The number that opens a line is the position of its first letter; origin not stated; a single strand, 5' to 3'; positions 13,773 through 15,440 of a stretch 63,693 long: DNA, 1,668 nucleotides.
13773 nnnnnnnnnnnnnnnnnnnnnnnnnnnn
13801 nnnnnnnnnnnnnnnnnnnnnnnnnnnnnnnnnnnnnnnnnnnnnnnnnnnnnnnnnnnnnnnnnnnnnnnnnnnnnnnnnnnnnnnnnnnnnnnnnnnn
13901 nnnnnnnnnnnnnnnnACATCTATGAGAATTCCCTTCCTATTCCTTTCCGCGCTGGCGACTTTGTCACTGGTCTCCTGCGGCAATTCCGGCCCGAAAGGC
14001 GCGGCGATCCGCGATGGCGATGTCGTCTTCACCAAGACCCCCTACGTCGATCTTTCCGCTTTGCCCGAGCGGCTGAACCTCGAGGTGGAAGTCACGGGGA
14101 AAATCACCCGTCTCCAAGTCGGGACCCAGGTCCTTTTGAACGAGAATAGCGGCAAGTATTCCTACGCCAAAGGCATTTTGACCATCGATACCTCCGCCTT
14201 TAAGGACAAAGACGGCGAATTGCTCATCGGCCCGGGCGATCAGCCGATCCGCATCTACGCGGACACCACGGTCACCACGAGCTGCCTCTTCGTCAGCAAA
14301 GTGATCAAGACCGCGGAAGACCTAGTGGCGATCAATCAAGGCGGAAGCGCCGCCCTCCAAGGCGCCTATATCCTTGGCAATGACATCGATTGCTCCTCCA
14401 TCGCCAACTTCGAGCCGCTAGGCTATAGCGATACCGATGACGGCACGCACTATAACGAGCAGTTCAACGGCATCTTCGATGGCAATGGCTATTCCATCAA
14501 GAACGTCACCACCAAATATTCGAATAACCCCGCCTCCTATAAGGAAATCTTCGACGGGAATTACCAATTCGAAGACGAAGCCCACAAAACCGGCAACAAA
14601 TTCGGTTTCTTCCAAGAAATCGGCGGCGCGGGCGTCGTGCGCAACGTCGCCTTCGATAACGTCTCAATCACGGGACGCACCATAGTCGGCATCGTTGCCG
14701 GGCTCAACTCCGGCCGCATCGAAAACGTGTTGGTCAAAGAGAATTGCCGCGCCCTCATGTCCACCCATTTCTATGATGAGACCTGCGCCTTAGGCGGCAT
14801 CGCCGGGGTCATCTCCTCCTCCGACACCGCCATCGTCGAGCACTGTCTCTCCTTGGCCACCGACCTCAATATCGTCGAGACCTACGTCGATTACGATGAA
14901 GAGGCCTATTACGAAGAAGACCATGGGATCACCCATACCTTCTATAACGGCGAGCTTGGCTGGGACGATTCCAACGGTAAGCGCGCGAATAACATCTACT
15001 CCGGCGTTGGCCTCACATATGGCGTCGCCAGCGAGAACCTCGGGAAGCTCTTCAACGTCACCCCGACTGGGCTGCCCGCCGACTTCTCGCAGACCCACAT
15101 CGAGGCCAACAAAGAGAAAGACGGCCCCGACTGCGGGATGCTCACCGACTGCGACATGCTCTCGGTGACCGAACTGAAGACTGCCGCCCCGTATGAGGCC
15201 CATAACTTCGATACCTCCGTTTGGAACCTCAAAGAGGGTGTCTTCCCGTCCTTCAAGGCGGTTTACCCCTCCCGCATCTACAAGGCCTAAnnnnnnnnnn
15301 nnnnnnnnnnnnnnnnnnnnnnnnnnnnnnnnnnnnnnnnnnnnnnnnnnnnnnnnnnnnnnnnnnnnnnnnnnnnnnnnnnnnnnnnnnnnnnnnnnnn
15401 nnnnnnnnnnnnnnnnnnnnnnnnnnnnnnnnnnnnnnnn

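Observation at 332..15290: Three paralogous GLUG-like beta-helix lipoproteins embedded in a glycan locus may be surface glycan-binding proteins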

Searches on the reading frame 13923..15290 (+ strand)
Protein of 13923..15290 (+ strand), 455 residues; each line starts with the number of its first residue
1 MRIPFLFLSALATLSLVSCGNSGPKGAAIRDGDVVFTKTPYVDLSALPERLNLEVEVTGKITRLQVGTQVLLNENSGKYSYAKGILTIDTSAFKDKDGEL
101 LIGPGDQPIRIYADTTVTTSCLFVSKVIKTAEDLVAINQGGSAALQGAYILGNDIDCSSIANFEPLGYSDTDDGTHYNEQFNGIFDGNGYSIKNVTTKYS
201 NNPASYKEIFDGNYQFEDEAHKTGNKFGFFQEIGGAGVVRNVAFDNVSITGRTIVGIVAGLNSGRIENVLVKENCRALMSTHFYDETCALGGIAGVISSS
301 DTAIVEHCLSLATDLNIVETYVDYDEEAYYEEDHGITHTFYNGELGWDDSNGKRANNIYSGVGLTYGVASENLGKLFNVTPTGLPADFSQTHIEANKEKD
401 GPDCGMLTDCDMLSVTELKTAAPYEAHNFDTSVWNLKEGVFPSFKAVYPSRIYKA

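Call 6: search_protein_families(library=pfam, proteins=[window:13923-15290:+], max_evalue=1)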
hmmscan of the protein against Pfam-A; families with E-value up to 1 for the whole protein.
window:13923-15290:+ (455 aa): 2 families
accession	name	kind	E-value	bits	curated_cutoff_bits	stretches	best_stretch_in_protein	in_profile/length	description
PF05342.19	Peptidase_M26_N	-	0.041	13.6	27.7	1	226-272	202-249/250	M26 IgA1-specific Metallo-endopeptidase N-terminal region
PF17758.7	Prot_ATP_ID_OB_N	-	0.042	14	23.4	1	55-76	28-49/62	Proteasomal ATPase OB N-terminal domain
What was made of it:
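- On Pfam GLUG (PF07581) / Peptidase_M26_N (PF05342) domain family: ORF3 hits M26_N at E 0.041 (13.6 bits against a cut-off of 27.7) (call 6).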

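Call 14: search_solved_structures(query=window:13923-15290:+, max_evalue=10, show_alignments=2)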
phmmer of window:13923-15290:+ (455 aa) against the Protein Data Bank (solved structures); distinct sequences matched with E-value up to 10: 0.

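Call 17: find_homologous_proteins(query=window:13923-15287:+, max_evalue=0.001)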
Query window:13923-15287:+ (455 aa): 163 proteins with E <= 0.001 among 8000 candidates; the best 120 are listed.
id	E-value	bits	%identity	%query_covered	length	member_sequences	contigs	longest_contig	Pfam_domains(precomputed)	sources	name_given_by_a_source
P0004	0.0e+0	1023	99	100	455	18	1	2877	-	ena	-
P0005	5.1e-272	920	88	100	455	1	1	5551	-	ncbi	-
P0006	1.1e-218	745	72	95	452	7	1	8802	-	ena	-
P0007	9.1e-214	728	71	96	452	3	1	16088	-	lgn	-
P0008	3.8e-201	687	66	98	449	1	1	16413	-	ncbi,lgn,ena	-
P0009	3.6e-164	565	57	96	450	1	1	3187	-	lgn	-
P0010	7.3e-137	475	52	94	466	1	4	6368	-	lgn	-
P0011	3.0e-135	470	53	95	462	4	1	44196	-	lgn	-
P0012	3.7e-115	403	90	46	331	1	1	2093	PF08125.19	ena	-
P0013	4.2e-113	397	43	99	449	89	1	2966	-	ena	-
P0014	6.2e-112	393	45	98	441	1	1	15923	-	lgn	-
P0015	4.8e-109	383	44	96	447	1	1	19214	-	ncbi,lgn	-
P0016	4.9e-109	383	44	98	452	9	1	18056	-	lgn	-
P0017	1.0e-107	379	44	96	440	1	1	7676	-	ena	-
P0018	1.7e-107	378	44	99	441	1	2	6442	-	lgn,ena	-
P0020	5.7e-104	367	42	98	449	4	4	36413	-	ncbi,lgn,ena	-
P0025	5.7e-94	334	40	96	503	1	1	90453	-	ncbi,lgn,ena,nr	ncbi:MAG: hypothetical protein J1F32_07035 [Erysipelotrichales bacterium]|nr:hypothetical protein [E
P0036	1.7e-71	260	38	96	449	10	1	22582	-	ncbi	-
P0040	7.2e-71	257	36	98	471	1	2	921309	-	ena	-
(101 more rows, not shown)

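Call 19: find_encoding_contigs(protein=P0025, flank=10000, max_places=2)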
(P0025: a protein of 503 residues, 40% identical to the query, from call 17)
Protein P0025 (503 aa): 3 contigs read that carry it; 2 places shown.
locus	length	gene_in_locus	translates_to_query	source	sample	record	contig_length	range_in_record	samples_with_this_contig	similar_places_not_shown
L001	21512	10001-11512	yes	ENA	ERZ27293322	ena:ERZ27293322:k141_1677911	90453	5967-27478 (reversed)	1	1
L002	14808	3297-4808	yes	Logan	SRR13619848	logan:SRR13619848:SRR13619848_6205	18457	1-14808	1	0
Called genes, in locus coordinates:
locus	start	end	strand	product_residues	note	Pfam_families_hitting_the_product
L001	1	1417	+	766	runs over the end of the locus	-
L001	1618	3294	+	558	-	PF00754:F5_F8_type_C, PF22633:F5_F8_type_C_2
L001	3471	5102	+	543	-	PF00754:F5_F8_type_C, PF22633:F5_F8_type_C_2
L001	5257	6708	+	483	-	PF01547:SBP_bac_1, PF13531:SBP_bac_11 (faint), PF13416:SBP_bac_8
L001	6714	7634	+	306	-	PF00528:BPD_transp_1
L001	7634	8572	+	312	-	PF00528:BPD_transp_1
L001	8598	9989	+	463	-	PF02368:Big_2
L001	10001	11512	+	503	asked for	-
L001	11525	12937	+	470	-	PF02368:Big_2 (weak), PF03935:SKN1_KRE6_Sbg1 (weak), PF00722:Glyco_hydro_16, PF26113:GH16_XgeA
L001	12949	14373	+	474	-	PF03215:Rad17 (faint), PF00005:ABC_tran, PF17912:OB_MalK (faint)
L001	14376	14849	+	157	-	-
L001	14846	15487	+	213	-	-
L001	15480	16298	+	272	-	-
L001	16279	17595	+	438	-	PF14587:Glyco_hydr_30_2 (weak), PF02055:Glyco_hydro_30, PF17189:Glyco_hydro_30C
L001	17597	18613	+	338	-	PF00356:LacI, PF00532:Peripla_BP_1, PF13407:Peripla_BP_4, PF13377:Peripla_BP_3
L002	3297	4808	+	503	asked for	-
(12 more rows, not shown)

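Call 20: find_encoding_contigs(protein=P0040, flank=10000, max_places=2)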
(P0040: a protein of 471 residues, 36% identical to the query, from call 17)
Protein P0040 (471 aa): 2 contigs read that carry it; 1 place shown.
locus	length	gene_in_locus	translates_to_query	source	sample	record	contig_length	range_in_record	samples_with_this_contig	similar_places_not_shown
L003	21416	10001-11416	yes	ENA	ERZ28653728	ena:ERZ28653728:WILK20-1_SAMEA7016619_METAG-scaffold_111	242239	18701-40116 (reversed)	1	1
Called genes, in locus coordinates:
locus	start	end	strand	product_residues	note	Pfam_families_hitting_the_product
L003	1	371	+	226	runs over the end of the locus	-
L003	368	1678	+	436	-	PF02055:Glyco_hydro_30, PF17189:Glyco_hydro_30C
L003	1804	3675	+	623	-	PF02368:Big_2, PF26918:Ig_Eae (weak), PF22359:Big-like, PF02368:Big_2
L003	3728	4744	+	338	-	PF00356:LacI, PF13384:HTH_23 (faint), PF00532:Peripla_BP_1, PF13377:Peripla_BP_3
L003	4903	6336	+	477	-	PF01547:SBP_bac_1, PF13531:SBP_bac_11 (faint)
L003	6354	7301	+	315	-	PF00528:BPD_transp_1 (weak)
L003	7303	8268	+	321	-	PF00528:BPD_transp_1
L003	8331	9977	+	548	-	PF02368:Big_2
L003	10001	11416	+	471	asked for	-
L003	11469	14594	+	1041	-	-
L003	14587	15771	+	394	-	PF03935:SKN1_KRE6_Sbg1, PF00722:Glyco_hydro_16, PF26113:GH16_XgeA, PF03935:SKN1_KRE6_Sbg1 (weak)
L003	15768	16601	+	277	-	PF03935:SKN1_KRE6_Sbg1, PF26113:GH16_XgeA, PF00722:Glyco_hydro_16, PF03935:SKN1_KRE6_Sbg1 (weak)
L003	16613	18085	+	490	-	PF00005:ABC_tran, PF17912:OB_MalK (faint)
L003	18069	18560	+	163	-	-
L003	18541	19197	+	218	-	-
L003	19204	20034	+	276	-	-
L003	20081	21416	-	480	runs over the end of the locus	-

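Call 27: find_related_loci(query=A3, collection=genome_contigs, flank=10000)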
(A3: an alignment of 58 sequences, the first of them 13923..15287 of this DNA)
Query A3 (455 aa) in genome_contigs; peptide patterns used: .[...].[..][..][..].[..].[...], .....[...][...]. (x = any residue, [..] = any of these).
397 stretches matched a pattern; 163 encode a relative of the query (tblastn E <= 1e-3); the best 80 are kept; 80 distinct loci.
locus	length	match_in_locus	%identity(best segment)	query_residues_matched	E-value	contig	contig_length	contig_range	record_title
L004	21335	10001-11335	44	1-449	4e-121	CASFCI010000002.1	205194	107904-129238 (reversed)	uncultured bacterium isolate O31_L3_395395_idba_bin.38 genome assembly, contig: O31_L3_395395_idba_bin.38.fa_scaffold_8,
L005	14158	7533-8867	43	1-449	2e-116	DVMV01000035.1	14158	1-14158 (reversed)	MAG TPA_asm: Candidatus Alloenteromonas pullicola isolate ChiGjej1B1-22543 ChiGjej1B1M5__C539323_L14158_SRR6323428, whol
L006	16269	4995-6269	44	19-453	9e-108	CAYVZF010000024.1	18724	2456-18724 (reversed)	MAG TPA_asm: uncultured Erysipelotrichaceae bacterium isolate SRP225648_co1_215 genome assembly, contig: NODE_7190_lengt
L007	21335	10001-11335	42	6-453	2e-106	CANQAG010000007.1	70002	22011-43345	MAG: uncultured Bacilli bacterium isolate Lapin-002__bin95 genome assembly, contig: Lapin-002__NODE_477_length_70002_cov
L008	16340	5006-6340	42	6-453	6e-106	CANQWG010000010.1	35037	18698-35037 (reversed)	MAG: uncultured Bacilli bacterium isolate Lapin-012__bin92 genome assembly, contig: Lapin-012__NODE_1944_length_35037_co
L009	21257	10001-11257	43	32-452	2e-104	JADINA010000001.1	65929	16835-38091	MAG: Candidatus Alloenteromonas pullistercoris isolate 17113 E1M07__C10864_L65959_SRR9113726, whole genome shotgun seque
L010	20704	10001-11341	42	6-453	3e-104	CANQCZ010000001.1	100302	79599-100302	MAG: uncultured Bacilli bacterium isolate Lapin-005__bin97 genome assembly, contig: Lapin-005__NODE_208_length_100302_co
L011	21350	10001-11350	40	5-453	1e-101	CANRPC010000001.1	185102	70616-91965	MAG: uncultured Bacilli bacterium isolate Lapin-019__bin23 genome assembly, contig: Lapin-019__NODE_11_length_185102_cov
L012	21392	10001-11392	41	1-448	1e-99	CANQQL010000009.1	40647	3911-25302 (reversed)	MAG: uncultured Bacilli bacterium isolate Lapin-011__bin74 genome assembly, contig: Lapin-011__NODE_851_length_40647_cov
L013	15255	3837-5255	40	18-446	6e-97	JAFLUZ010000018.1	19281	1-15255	MAG: Erysipelotrichales bacterium isolate HAN092 Seq18, whole genome shotgun sequence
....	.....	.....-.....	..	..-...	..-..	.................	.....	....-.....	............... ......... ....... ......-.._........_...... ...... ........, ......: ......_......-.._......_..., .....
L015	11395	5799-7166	36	8-445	6e-81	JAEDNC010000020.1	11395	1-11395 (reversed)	MAG: Bacilli bacterium isolate MAG282 NODE_5648_length_11395_cov_5.457584, whole genome shotgun sequence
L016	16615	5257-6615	35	3-445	1e-80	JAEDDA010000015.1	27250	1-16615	MAG: Bacilli bacterium isolate MAG020 NODE_1129_length_27250_cov_14.411951, whole genome shotgun sequence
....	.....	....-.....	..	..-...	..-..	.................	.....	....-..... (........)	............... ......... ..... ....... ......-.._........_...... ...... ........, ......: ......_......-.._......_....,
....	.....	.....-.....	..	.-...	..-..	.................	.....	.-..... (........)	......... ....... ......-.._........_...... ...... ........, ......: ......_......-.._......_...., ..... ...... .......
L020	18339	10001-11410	34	2-445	2e-78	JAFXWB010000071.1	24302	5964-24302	MAG: Bacilli bacterium isolate RGIG6798 Sheep_Rumen-3__c1637881, whole genome shotgun sequence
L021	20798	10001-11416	36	2-444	2e-77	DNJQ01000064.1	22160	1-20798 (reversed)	MAG TPA_asm: Bacillota bacterium isolate UBA9413 contig_17959, whole genome shotgun sequence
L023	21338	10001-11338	36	1-451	9e-76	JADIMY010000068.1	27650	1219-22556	MAG: Candidatus Onthovivens merdipullorum isolate 11159 E1M07__C202724_L27650_SRR9113726, whole genome shotgun sequence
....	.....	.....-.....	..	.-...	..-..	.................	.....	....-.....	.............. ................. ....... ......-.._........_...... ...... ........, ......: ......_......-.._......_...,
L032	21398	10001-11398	35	10-448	4e-70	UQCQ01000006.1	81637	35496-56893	uncultured Mollicutes bacterium isolate UMGS153 genome assembly, contig: NODE_161_length_81637_cov_6.375193, whole genom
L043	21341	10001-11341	33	29-445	2e-65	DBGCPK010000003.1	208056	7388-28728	MAG TPA_asm: Bacilli bacterium isolate MAG11536 contig3, whole genome shotgun sequence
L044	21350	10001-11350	34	14-446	2e-65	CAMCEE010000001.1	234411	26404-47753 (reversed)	MAG: uncultured Bacillales bacterium isolate SRR17382102_bin.45_metaWRAP_v1.3_MAG genome assembly, contig: ERZ10544608.1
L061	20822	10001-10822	29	3-311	6e-16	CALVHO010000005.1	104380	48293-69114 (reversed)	MAG: uncultured Clostridia bacterium isolate BRZ_P__bin41 genome assembly, contig: BRZ_P__NODE_251_length_104380_cov_7.0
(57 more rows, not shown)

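Call 31: predict_structure(alignment_id=A3)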
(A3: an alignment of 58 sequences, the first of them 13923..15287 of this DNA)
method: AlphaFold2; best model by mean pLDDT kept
length: 455 residues; sequences in the alignment: 58
mean_pLDDT: 92.7   pTM: 0.90
mean pLDDT of the five models: 92.7, 92.6, 92.5, 92.4, 92.2
residues with pLDDT >= 90: 388; 70-90: 37; 50-70: 9; < 50: 21
segments of 3 or more residues with pLDDT < 50: 6-24
pLDDT, mean of each block of 10 residues (from residue 1): 47 43 65 96 97 97 96 95 97 96 97 97 98 96 97 98 96 88 98 98 96 95 96 98 99 98 99 98 88 98 98 97 87 82 90 95 98 97 94 94 97 98 97 96 95 94
secondary structure, 60 per line:
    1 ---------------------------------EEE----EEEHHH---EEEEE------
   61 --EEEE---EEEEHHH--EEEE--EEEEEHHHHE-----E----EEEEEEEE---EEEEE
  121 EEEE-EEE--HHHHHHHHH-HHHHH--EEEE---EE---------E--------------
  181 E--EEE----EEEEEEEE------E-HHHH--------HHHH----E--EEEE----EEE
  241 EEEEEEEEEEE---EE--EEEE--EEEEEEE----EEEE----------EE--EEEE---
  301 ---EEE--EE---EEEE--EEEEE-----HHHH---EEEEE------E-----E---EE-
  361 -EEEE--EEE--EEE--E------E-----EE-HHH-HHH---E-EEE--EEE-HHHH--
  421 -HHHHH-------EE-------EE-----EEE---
elements in order: E34-36 E41-43 E50-54 E63-66 E70-73 E79-82 E85-89 H90-93 E105-112 E116-124 E126-128 H131-139 H141-145 E148-151 E184-186 E191-198 H207-210 H219-222 E230-233 E238-251 E259-262 E265-271 E276-279 E294-297 E304-306 E314-317 E320-324 H330-333 E337-341 E362-365 E368-370 E373-375 E406-408 E411-413 H415-418 H422-426 E450-452

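Call 35: fold_search(model_id=the predicted structure, library=pdb)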
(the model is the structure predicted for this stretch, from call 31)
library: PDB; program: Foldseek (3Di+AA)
matches with E <= 10: 737; with E <= 0.001: 0
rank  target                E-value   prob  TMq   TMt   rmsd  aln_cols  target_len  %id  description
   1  5v52_B                1.5e-02  0.97  0.12  0.38   7.3       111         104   14  Structure of TIGIT bound to nectin-2 (CD112) (released 2017-05-24)
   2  3udw_A                2.3e-02  0.98  0.13  0.41   6.5       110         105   13  Crystal structure of the immunoreceptor TIGIT in complex with Poliovirus receptor (PVR/CD155/necl-5) D1 domain (released 2012-03-14)
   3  3udw_B                2.3e-02  0.96  0.12  0.38   6.6       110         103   14  Crystal structure of the immunoreceptor TIGIT in complex with Poliovirus receptor (PVR/CD155/necl-5) D1 domain (released 2012-03-14)
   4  3rq3_B                2.4e-02  0.97  0.13  0.39   9.0       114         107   12  Structure of T-cell immunoreceptor with immunoglobulin and ITIM domains (TIGIT) in hexagonal crystal form (released 2011-06-01)
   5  8szy_T                2.4e-02  0.92  0.12  0.37   7.3       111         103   14  Crystal Structure of Heterotrimeric Anti-TIGIT Fabs in complex with human TIGIT (released 2023-09-20)
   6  7s13_C                2.6e-02  0.98  0.13  0.39   5.5       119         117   15  Crystal structure of Fab in complex with mouse CD96 dimer (released 2021-10-20)
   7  2ptv                  2.8e-02  0.93  0.11  0.35   6.9       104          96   13  Structure of NK cell receptor ligand CD48 (released 2007-11-20)
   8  8jel_E                3.0e-02  0.96  0.12  0.38   8.4       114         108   12  Crystal structure of TIGIT in complexed with Ociperlimab, crystal form I (released 2024-02-28)
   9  3q0h_A                3.0e-02  0.96  0.12  0.38   9.4       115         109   11  Structure of T-cell immunoreceptor with immunoglobulin and ITIM domains (TIGIT) (released 2011-02-16)
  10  7vyt_T                3.6e-02  0.92  0.12  0.37   7.7       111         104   15  Crystal structure of human TIGIT(23-129) in complex with the scFv fragment of anti-TIGIT antibody MG1131 (released 2022-03-02)
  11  7vyt_A                3.8e-02  0.97  0.13  0.41   7.2       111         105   13  Crystal structure of human TIGIT(23-129) in complex with the scFv fragment of anti-TIGIT antibody MG1131 (released 2022-03-02)
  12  3ucr_A                3.8e-02  0.96  0.12  0.39   8.8       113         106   12  Crystal structure of the immunoreceptor TIGIT IgV domain (released 2012-03-14)
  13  3q0h_B                3.8e-02  0.96  0.13  0.40   7.2       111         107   13  Structure of T-cell immunoreceptor with immunoglobulin and ITIM domains (TIGIT) (released 2011-02-16)
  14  5v52_A                3.8e-02  0.94  0.12  0.38   6.2       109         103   14  Structure of TIGIT bound to nectin-2 (CD112) (released 2017-05-24)
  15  3rq3_A                4.0e-02  0.96  0.12  0.38   8.4       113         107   12  Structure of T-cell immunoreceptor with immunoglobulin and ITIM domains (TIGIT) in hexagonal crystal form (released 2011-06-01)
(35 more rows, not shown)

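Call 39: search_protein_families(library=ncbifam, proteins=[window:13923-15290:+], max_evalue=0.1)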
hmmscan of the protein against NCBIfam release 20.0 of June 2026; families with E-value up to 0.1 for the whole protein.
window:13923-15290:+ (455 aa): 3 families
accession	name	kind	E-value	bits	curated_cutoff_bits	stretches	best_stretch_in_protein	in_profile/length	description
NF047847.2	SS_mature_LptM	equivalog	0.012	15.7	27.7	1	1-24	1-25/31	LPS translocon maturation chaperone LptM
NF050142.1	PG1828_fam_lipo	equivalog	0.02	15.6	50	1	5-25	5-25/59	PG1828 family lipoprotein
NF007874.0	PRK10578.1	equivalog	0.035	13.8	326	1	241-299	109-165/207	hypothetical protein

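Call 46: search_protein_families(library=pfam, proteins=[L061:680-1696:+, L061:3402-4916:+, L061:4953-6374:+, L061:8318-9763:+, L061:9965-13138:+, L061:13221-14645:+, L061:14635-17178:+, L061:17194-18438:+, L061:18510-19352:+, L061:19749-20720:+], max_evalue=0.01)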
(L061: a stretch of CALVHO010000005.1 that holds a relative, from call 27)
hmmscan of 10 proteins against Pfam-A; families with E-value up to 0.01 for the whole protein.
L061:680-1696:+ (338 aa): 11 families
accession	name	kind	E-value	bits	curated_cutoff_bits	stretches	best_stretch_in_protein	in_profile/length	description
PF16363.11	GDP_Man_Dehyd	-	1.1e-59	203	27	1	5-324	1-331/332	GDP-mannose 4,6 dehydratase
PF01370.27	Epimerase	-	9.4e-59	199.2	20.9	1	4-262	1-240/240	NAD dependent epimerase/dehydratase family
PF01073.25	3Beta_HSD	-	4.4e-15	55.9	22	1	6-131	2-122/280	3-beta hydroxysteroid dehydrogenase/isomerase family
PF02719.21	Polysacc_synt_2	-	3.8e-14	53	20.2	1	4-183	1-173/293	Polysaccharide biosynthesis protein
PF04321.23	RmlD_sub_bind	-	1.4e-09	37.9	27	1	3-161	2-136/287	RmlD substrate binding domain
PF00106.31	adh_short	-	2.2e-08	34.3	26.6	1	3-88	2-91/195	short chain dehydrogenase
PF07993.18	NAD_binding_4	-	7.4e-07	29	20.1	1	6-178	1-204/258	Male sterility protein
PF03435.24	Sacchrp_dh_NADP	-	1.1e-05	26.2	25.1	0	9-82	5-76/129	Saccharopine dehydrogenase NADP binding domain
PF13460.12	NAD_binding_10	-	2.5e-05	24.7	27.2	1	8-136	1-110/184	NAD(P)H-binding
PF08659.16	KR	-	0.00023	21.6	22.6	1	4-133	3-145/180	KR domain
PF05368.20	NmrA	-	0.0004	20.5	27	0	2-125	3-107/298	NmrA-like family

L061:3402-4916:+ (504 aa): 0 families

L061:4953-6374:+ (473 aa): 2 families
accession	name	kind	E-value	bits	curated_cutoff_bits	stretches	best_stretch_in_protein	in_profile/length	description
PF01547.30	SBP_bac_1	-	6.2e-23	82.7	26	1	48-373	9-305/307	Bacterial extracellular solute-binding protein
PF13531.11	SBP_bac_11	-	1.1e-05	25.8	25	0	48-127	12-89/227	Bacterial extracellular solute-binding protein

L061:8318-9763:+ (481 aa): 2 families
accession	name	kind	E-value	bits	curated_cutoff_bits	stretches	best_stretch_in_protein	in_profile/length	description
PF00722.28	Glyco_hydro_16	-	8e-17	61.7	22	1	168-339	11-164/175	Glycosyl hydrolases family 16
PF18483.9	Lectin_L-type_dom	-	0.0076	16.6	78.3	0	243-320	115-184/215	Legume lectin beta-barrel domain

L061:9965-13138:+ (1057 aa): 1 family
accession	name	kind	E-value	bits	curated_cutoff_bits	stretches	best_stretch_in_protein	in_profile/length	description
PF20585.4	Pectate_lyase_5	-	0.0032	18.1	24.3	0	498-568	21-95/126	Putative pectate lyase-like adhesive domain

L061:13221-14645:+ (474 aa): 4 families
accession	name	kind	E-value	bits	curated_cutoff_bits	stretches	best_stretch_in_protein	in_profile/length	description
PF02878.22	PGM_PMM_I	-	3.7e-34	117.8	22.5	1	4-137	2-135/138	Phosphoglucomutase/phosphomannomutase, alpha/beta/alpha domain I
PF02880.22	PGM_PMM_III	-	1.4e-21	77.2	20.7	1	266-373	1-110/115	Phosphoglucomutase/phosphomannomutase, alpha/beta/alpha domain III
PF02879.22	PGM_PMM_II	-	7.1e-16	59.1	29.3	1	161-262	2-103/103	Phosphoglucomutase/phosphomannomutase, alpha/beta/alpha domain II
PF00408.26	PGM_PMM_IV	-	6.3e-08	33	23.1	1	411-453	21-57/68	Phosphoglucomutase/phosphomannomutase, C-terminal domain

L061:14635-17178:+ (847 aa): 1 family
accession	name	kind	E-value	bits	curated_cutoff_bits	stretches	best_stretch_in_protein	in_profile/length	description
PF17167.11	Glyco_hydro_94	-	1.1e-29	103.8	27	1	374-765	44-420/420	Glycosyl hydrolase 94 superfamily, catalytic domain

L061:17194-18438:+ (414 aa): 4 families
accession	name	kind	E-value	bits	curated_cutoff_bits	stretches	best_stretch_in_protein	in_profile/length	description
PF00480.26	ROK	-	3.8e-22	79.6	22.9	1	99-365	2-257/294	ROK family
PF01047.28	MarR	-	0.00081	19.7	24.6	1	36-67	16-47/59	MarR family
PF01022.26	HTH_5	-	0.002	18.4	22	1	26-54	4-32/47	Bacterial regulatory protein, arsR family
PF13412.12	HTH_24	-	0.0044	17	21.9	1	23-67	2-47/48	Winged helix-turn-helix DNA-binding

L061:18510-19352:+ (280 aa): 1 family
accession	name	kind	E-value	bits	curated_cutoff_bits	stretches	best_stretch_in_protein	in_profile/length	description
PF02585.22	PIG-L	-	6.1e-15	56.3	28.2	1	27-156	1-128/129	GlcNAc-PI de-N-acetylase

L061:19749-20720:+ (323 aa): 0 families
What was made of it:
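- A Clostridia locus with GH16, a GH94-type phosphorylase and PGM also carries a 1057-aa protein with these modules (call 46).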
